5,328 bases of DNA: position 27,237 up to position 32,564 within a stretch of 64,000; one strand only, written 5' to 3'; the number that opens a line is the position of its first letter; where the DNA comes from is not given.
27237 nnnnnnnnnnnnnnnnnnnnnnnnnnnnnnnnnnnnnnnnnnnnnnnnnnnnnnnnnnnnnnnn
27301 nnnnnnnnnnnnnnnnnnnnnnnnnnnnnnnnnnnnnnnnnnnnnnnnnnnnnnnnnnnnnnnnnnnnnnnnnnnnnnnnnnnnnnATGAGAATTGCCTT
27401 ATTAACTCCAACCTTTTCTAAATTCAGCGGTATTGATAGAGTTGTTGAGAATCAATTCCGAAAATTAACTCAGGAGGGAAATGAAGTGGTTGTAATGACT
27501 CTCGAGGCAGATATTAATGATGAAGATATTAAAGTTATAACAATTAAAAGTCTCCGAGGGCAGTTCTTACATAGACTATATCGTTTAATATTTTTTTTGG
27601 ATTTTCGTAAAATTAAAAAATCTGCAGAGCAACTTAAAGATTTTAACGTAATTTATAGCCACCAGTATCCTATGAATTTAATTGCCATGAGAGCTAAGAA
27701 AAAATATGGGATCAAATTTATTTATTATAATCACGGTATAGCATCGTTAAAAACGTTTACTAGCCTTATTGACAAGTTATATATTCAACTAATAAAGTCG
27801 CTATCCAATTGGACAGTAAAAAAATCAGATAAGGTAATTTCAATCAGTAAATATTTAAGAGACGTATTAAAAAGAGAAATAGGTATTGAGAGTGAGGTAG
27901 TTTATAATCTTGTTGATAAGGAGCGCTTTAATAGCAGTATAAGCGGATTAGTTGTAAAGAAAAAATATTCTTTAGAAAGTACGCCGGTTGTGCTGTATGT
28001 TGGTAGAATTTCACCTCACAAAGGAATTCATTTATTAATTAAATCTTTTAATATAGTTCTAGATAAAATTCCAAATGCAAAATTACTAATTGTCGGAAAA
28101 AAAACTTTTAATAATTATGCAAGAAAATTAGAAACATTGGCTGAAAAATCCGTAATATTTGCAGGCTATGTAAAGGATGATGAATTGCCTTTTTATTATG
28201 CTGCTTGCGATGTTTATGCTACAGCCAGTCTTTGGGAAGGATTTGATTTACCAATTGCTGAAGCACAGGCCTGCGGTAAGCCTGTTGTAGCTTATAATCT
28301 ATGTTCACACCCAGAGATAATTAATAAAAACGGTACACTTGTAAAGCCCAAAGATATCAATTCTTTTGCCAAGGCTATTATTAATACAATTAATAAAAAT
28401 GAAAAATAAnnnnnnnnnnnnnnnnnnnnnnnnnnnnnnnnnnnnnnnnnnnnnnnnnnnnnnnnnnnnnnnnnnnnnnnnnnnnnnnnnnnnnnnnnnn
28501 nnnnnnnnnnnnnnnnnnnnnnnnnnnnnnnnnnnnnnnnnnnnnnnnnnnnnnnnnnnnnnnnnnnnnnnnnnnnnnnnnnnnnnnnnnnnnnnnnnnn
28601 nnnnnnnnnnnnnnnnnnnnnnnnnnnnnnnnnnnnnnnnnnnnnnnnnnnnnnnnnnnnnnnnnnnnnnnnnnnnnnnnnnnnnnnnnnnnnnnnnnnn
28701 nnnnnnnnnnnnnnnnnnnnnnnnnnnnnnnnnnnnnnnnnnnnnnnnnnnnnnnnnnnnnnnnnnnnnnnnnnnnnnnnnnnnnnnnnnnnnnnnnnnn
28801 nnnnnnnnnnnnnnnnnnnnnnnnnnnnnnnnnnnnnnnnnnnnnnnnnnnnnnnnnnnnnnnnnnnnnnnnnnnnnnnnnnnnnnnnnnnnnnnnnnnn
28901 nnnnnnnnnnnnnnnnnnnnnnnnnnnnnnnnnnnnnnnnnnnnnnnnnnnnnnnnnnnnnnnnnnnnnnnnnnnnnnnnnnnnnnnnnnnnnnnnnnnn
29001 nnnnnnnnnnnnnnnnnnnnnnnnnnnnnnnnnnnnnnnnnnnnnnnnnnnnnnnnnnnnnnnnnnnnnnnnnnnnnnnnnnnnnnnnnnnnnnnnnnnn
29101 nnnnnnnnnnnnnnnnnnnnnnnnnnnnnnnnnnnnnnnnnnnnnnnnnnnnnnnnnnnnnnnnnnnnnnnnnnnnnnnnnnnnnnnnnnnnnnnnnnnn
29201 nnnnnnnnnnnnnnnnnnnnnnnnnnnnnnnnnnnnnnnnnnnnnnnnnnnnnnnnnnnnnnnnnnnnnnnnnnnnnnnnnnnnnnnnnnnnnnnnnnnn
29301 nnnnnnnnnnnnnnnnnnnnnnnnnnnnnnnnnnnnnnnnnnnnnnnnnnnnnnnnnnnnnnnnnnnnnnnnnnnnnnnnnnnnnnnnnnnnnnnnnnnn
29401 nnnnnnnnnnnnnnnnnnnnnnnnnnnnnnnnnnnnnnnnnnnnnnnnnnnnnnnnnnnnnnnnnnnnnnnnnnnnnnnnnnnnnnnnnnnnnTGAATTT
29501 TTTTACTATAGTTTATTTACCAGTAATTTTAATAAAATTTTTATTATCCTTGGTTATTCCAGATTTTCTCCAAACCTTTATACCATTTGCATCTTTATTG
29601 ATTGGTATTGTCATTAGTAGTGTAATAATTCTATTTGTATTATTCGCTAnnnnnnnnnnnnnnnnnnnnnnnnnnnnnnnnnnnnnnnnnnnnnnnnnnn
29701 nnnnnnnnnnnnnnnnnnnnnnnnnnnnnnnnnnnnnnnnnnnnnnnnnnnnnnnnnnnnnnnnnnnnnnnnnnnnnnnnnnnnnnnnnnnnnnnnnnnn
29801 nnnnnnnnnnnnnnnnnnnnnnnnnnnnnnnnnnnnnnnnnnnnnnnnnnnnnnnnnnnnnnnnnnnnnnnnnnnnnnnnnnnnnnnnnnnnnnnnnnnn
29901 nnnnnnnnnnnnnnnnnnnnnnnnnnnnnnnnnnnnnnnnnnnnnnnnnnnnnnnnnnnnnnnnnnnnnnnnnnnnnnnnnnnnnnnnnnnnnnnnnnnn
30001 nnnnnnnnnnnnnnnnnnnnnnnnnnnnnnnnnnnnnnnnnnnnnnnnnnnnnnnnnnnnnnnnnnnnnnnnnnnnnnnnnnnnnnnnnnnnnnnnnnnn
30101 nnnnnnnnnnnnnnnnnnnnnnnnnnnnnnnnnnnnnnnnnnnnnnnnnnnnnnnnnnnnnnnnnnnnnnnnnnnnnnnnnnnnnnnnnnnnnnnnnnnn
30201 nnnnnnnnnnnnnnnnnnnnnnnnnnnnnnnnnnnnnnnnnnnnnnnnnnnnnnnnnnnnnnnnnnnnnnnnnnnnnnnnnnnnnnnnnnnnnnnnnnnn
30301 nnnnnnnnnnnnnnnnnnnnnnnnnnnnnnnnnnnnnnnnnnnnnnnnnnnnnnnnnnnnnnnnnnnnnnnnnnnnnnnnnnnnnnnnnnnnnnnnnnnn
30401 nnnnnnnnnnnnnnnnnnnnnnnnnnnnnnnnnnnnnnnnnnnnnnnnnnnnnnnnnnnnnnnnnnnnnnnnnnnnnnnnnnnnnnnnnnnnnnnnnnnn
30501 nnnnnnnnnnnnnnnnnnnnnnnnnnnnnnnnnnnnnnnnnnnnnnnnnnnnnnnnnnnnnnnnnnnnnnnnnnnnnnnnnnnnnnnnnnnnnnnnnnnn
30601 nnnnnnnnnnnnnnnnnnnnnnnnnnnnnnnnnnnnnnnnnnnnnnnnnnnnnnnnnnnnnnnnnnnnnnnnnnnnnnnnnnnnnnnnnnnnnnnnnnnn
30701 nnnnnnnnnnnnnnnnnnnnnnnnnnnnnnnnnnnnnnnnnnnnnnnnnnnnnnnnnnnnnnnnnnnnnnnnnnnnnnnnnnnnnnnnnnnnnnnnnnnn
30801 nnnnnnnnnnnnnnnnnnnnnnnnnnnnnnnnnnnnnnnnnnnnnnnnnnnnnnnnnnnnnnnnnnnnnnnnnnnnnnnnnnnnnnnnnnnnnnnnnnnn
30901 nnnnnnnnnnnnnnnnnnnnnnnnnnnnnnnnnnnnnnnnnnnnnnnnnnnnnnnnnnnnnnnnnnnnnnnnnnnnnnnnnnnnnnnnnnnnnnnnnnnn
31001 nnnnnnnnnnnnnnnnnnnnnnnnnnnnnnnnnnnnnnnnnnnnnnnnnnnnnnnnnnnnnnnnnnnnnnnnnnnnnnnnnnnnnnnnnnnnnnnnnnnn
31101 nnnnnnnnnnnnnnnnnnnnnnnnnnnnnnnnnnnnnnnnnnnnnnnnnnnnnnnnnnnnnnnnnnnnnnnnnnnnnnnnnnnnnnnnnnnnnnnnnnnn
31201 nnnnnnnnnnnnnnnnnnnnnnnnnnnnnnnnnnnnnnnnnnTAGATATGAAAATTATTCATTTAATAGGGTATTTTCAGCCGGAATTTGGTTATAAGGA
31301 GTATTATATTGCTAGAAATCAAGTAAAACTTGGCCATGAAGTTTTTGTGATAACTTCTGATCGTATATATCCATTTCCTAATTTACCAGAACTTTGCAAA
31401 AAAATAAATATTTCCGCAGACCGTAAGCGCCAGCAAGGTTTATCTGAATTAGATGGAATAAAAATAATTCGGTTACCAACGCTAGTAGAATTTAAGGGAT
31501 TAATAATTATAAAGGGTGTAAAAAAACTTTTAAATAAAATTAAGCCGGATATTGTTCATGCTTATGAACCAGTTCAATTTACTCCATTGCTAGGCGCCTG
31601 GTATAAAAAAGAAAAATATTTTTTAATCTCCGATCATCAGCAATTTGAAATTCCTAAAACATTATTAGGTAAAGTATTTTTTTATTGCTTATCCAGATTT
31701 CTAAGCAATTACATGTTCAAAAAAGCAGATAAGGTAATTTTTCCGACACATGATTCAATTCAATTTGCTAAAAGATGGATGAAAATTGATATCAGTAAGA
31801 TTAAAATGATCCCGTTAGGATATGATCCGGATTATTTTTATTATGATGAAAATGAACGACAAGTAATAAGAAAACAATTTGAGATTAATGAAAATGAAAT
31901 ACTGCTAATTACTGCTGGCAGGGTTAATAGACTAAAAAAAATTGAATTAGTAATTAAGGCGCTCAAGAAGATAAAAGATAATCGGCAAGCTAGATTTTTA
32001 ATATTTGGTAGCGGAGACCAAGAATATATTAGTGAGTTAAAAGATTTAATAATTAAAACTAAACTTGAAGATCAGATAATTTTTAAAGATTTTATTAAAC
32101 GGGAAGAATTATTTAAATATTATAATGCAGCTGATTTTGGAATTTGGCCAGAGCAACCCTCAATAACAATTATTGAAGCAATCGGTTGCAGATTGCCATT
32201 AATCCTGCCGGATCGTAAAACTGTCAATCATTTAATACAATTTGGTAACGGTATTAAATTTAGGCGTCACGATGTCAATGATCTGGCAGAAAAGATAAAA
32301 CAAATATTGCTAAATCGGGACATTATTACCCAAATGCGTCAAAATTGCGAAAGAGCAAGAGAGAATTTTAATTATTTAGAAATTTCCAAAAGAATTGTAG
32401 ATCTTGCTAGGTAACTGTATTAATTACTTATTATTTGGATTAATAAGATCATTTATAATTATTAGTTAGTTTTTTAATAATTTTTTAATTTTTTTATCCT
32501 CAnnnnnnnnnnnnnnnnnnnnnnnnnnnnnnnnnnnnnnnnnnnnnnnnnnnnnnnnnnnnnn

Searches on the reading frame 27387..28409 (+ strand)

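Call 8: search_protein_families(library=pfam, proteins=[window:27387-28409:+], max_evalue=0.00001)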
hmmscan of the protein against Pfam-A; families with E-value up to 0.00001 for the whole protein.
window:27387-28409:+ (340 aa): 5 families
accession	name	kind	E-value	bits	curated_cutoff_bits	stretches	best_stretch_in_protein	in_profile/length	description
PF00534.26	Glycos_transf_1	-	3e-36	125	26.4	1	197-339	13-160/172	Glycosyl transferases group 1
PF13692.12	Glyco_trans_1_4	-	7.4e-34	117.5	27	1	200-335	2-140/142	Glycosyl transferases group 1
PF13439.12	Glyco_transf_4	-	1e-21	78.1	28.5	1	14-180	2-170/170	Glycosyltransferase Family 4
PF13579.12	Glyco_trans_4_4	-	4.9e-07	30.7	29.7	1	14-169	1-149/158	Glycosyl transferase 4-like domain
PF20706.3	GT4-conflict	-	3.2e-06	26.8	26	1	192-302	190-310/385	Family 4 Glycosyltransferase in conflict systems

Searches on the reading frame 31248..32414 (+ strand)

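Call 8: search_protein_families(library=pfam, proteins=[window:31248-32414:+], max_evalue=0.00001)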
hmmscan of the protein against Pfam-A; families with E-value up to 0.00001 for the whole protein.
window:31248-32414:+ (388 aa): 6 families
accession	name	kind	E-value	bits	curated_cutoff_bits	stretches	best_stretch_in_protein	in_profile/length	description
PF00534.26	Glycos_transf_1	-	8.2e-25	87.7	26.4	1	204-367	2-165/172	Glycosyl transferases group 1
PF13692.12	Glyco_trans_1_4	-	4.3e-18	66.4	27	1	219-355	3-141/142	Glycosyl transferases group 1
PF13439.12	Glyco_transf_4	-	2.6e-12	47.5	28.5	1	19-195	9-169/170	Glycosyltransferase Family 4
PF13524.12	Glyco_trans_1_2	-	2.5e-06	27.9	25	1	238-376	5-135/144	Glycosyl transferase-like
PF13579.12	Glyco_trans_4_4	-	4e-06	27.7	29.7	1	21-191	10-158/158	Glycosyl transferase 4-like domain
PF13477.12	Glyco_trans_4_2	-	4.6e-06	27.3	23.4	0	55-165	29-137/139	Glycosyl transferase 4-like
